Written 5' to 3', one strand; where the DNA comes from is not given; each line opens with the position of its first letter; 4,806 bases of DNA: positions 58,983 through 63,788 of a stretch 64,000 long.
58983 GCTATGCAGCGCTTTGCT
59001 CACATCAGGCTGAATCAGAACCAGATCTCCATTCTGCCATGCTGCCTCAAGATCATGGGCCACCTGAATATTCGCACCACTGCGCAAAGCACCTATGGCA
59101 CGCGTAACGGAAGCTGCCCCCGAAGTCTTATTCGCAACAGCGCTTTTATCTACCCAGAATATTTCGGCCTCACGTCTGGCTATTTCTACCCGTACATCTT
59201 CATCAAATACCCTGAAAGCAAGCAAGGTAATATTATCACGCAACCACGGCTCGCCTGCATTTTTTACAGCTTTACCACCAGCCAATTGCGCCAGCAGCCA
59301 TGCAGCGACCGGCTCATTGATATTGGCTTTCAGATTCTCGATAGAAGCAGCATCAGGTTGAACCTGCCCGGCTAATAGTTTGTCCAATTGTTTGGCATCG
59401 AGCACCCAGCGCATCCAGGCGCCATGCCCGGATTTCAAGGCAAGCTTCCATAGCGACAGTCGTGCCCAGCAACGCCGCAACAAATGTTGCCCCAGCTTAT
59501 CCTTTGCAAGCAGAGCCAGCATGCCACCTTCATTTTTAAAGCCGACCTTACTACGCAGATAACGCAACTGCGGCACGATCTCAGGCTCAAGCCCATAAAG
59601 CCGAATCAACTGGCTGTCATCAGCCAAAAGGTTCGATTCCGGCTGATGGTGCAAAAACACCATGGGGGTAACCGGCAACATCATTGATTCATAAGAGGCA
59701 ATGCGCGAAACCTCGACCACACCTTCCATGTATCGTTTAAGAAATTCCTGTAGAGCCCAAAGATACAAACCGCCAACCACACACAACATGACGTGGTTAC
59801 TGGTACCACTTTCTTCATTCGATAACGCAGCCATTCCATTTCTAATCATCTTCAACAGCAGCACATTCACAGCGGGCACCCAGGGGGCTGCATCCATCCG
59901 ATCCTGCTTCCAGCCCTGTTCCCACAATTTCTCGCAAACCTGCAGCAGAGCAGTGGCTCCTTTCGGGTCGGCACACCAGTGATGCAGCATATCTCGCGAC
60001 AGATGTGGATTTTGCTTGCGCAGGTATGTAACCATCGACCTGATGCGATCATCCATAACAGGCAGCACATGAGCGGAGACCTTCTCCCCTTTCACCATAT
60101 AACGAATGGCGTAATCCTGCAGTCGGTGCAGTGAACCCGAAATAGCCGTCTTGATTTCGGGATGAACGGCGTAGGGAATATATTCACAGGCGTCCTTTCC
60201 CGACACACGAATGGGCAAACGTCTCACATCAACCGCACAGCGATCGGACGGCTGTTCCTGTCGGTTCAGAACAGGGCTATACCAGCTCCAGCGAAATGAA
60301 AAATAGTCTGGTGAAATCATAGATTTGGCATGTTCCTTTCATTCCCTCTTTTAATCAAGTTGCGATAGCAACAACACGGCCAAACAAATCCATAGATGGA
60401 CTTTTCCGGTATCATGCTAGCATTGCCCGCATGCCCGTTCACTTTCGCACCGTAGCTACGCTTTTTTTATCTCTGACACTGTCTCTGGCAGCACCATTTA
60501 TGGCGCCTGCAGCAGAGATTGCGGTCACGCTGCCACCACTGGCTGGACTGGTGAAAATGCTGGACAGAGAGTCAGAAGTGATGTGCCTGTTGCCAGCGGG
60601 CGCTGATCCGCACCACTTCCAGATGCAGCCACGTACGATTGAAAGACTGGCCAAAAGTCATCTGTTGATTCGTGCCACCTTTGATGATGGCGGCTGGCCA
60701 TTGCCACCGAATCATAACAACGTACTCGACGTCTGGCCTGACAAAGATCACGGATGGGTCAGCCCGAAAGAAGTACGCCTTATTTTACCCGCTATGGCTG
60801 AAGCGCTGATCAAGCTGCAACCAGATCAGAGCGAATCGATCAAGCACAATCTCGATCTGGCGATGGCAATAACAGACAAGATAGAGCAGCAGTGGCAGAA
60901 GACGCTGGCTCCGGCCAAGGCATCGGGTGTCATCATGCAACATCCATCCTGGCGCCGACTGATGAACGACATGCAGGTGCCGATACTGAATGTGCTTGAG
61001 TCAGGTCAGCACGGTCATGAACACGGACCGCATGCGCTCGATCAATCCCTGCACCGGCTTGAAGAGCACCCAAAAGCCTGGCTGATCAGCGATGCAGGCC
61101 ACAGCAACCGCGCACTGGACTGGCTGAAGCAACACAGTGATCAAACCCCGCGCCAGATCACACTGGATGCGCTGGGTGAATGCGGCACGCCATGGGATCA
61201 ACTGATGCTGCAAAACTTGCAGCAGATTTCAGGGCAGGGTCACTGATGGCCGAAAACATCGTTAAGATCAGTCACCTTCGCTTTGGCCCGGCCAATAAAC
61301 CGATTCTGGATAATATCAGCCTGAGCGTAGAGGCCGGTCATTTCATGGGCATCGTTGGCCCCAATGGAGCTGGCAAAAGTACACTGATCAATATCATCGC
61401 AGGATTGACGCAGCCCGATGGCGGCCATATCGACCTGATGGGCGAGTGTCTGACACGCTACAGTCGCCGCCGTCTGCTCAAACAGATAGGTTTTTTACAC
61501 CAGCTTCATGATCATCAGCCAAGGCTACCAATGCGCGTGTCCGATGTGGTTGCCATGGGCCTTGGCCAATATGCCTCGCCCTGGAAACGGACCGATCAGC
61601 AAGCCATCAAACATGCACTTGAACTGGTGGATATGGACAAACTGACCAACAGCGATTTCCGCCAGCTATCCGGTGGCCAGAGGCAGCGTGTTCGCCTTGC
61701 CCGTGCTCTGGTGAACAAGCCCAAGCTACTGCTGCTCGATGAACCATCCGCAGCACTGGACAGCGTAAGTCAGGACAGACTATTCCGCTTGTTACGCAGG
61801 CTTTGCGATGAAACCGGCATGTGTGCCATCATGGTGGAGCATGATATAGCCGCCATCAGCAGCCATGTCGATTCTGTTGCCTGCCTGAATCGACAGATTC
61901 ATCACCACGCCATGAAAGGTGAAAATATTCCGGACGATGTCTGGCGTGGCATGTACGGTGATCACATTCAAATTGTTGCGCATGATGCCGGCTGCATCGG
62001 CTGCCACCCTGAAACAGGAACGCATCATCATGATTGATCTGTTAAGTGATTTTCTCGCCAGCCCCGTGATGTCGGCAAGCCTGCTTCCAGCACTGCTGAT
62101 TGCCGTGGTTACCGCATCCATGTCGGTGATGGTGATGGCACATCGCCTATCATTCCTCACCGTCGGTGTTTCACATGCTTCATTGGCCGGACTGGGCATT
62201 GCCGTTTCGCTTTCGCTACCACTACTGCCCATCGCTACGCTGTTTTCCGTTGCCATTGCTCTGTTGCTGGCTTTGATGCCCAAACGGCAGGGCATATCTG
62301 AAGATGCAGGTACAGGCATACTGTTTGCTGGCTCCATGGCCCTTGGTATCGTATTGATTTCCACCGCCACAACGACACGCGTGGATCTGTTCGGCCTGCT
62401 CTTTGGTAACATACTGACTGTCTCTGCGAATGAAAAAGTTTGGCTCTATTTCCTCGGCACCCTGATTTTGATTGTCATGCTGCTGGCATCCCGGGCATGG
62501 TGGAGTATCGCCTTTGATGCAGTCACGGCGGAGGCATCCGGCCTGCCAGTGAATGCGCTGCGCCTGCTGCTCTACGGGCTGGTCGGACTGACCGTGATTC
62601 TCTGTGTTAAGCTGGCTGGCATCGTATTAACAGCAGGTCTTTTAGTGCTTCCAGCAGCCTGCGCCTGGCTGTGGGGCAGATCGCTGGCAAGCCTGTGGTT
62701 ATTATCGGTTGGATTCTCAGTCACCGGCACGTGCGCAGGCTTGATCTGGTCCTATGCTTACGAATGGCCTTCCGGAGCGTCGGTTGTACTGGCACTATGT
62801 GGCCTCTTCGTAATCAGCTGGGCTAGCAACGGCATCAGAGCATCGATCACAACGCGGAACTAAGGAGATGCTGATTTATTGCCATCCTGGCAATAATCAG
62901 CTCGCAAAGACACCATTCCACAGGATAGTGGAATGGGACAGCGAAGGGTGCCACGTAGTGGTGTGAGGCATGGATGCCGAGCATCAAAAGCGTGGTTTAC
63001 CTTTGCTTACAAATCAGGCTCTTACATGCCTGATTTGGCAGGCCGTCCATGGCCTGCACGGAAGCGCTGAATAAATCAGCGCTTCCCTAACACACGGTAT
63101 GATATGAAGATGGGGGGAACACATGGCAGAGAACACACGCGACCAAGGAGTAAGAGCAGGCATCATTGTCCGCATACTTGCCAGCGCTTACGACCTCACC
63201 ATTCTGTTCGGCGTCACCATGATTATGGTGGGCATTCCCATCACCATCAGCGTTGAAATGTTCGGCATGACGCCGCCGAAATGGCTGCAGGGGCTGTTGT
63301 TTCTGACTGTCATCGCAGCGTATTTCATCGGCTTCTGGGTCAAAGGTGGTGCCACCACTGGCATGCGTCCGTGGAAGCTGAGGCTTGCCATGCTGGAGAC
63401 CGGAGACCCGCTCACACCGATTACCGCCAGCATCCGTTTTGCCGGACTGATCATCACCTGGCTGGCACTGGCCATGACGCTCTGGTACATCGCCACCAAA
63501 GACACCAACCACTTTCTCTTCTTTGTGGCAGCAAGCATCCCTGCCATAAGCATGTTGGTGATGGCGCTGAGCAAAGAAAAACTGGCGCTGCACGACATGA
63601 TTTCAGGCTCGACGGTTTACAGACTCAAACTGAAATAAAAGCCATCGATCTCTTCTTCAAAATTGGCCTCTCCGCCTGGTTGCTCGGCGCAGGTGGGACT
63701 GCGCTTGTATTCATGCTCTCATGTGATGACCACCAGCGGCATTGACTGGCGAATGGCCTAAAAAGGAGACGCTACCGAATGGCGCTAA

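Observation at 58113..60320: Large orphan protein translationally coupled to tilS-ftsH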

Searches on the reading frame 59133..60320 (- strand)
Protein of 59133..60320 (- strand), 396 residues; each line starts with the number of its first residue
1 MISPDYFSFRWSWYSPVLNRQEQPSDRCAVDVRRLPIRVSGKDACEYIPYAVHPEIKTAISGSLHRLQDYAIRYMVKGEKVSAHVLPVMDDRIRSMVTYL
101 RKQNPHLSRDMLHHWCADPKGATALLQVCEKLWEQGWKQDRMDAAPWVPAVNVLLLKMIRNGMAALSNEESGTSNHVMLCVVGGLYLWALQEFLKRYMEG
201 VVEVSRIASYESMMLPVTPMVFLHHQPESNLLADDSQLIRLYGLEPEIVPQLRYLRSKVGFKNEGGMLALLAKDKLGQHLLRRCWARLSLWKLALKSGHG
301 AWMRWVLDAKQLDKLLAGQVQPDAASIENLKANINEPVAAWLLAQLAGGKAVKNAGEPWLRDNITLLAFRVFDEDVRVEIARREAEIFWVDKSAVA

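Call 59: predict_structure(alignment_id=A4)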
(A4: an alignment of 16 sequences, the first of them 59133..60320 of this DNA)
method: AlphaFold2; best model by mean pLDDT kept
length: 396 residues; sequences in the alignment: 16
mean_pLDDT: 78.7   pTM: 0.78
mean pLDDT of the five models: 78.7, 70.7, 63.6, 63.0, 60.9
residues with pLDDT >= 90: 108; 70-90: 194; 50-70: 61; < 50: 33
segments of 3 or more residues with pLDDT < 50: 30-50, 200-204, 392-396
pLDDT, mean of each block of 10 residues (from residue 1): 78 69 58 40 43 76 94 89 79 90 88 92 91 79 68 76 83 81 84 72 51 54 61 83 90 88 80 89 95 90 89 90 92 94 90 88 90 79 64 46
secondary structure, 60 per line:
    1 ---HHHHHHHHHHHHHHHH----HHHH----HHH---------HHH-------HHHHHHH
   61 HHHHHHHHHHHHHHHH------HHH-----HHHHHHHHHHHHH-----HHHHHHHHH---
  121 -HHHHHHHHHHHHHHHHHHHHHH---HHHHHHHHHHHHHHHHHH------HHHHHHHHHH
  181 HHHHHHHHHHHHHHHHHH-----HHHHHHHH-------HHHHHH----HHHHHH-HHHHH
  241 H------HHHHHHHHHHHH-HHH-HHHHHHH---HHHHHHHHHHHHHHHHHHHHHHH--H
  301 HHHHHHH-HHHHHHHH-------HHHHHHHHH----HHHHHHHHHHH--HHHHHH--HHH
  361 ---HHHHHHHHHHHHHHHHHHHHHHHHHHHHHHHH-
elements in order: H4-19 H24-27 H54-76 H91-103 H109-117 H122-143 H147-164 H171-198 H204-211 H219-224 H229-234 H236-241 H248-259 H265-271 H275-297 H300-307 H309-316 H324-332 H337-347 H350-355 H364-395

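Call 61: fold_search(model_id=the predicted structure, library=pdb)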
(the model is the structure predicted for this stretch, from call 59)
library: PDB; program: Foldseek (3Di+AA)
matches with E <= 10: 230; with E <= 0.001: 0
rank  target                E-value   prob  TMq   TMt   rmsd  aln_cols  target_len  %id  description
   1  2ael_A                4.2e-01  0.10  0.14  0.15  22.6       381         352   14  R304K Trichodiene Synthase: Complex With Mg, Pyrophosphate, and (4R)-7-Azabisabolene (released 2005-10-04)
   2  6ixp_D                5.2e-01  0.15  0.17  0.17  21.5       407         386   13  Structure of Myo2-GTD in complex with Mmr1 (released 2019-03-06)
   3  5iz8_A                5.2e-01  0.14  0.14  0.17  20.6       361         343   13  Protein-protein interaction (released 2017-07-05)
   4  3au3                  5.9e-01  0.09  0.12  0.13  17.9       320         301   11  Crystal structure of armadillo repeat domain of APC (released 2011-11-02)
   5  8fit_C                6.9e-01  0.21  0.16  0.24  17.0       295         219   12  Multi-state design of two-state switchable hinge proteins (released 2023-08-16)
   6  9n22_G                7.5e-01  0.11  0.13  0.17  20.6       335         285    9  Y20S (Sec18-Sec17-Sec9-Sso1-Snc1) EDTA - Class 2 (released 2025-10-01)
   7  1jfa_A                7.5e-01  0.08  0.13  0.14  22.9       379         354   14  Trichodiene Synthase from Fusarium Sporotrichioides (released 2001-11-30)
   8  2ps7_A                7.5e-01  0.08  0.14  0.15  22.2       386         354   13  Y295F trichodiene synthase (released 2007-12-18)
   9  9g9o_A                7.8e-01  0.08  0.15  0.15  20.2       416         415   13  Lipid III flippase WzxE with NB10 and NB7 nanobodies in outward-facing conformation - crystal 2 (released 2025-01-22)
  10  7ue2_A                8.1e-01  0.11  0.14  0.17  19.0       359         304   12  Crystal structure of designed helical repeat protein RPB_PLP3_R6 bound to PLPx6 peptide (released 2023-03-29)
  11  9nlz_I                9.2e-01  0.10  0.14  0.17  21.9       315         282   11  Y20S (Sec18-Sec17-Sec9-Sso1-Snc1) EDTA - Class 8 (released 2025-10-01)
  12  6ixp_A                9.6e-01  0.10  0.17  0.17  21.7       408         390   14  Structure of Myo2-GTD in complex with Mmr1 (released 2019-03-06)
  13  9ng2_G                9.6e-01  0.09  0.13  0.17  21.2       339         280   10  Y20S (Sec18-Sec17-Sec9-Sso1-Snc1) EDTA - Class 4 (released 2025-10-01)
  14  9nlw_I                1.0e+00  0.11  0.15  0.19  21.1       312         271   12  Y20S (Sec18-Sec17-Sec9-Sso1-Snc1) EDTA - Class 6 (released 2025-10-01)
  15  9wjh                  1.0e+00  0.08  0.13  0.13  21.8       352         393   14  Spiroindoline-bound human VAChT (released 2025-11-05)
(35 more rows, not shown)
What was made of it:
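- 59136..60320 (-): N-terminal all-alpha domain (residues 1-395) with invariant motifs such as HHWC (59973-59984), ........, NE(G/A)G and AFRVF(D/E)ED. No known fold relative. Foldseek against PDB: best E=0.42, prob<=0.21 (call 61).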

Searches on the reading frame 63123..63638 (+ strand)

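Call 26: search_protein_families(library=pfam, proteins=[window:63123-63638:+], max_evalue=0.001)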
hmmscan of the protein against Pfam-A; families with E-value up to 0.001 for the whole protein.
window:63123-63638:+ (171 aa): 1 family
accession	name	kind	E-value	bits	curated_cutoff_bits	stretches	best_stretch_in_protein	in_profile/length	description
PF06271.18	RDD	-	1.3e-14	55.1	24.1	1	12-162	2-137/137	RDD family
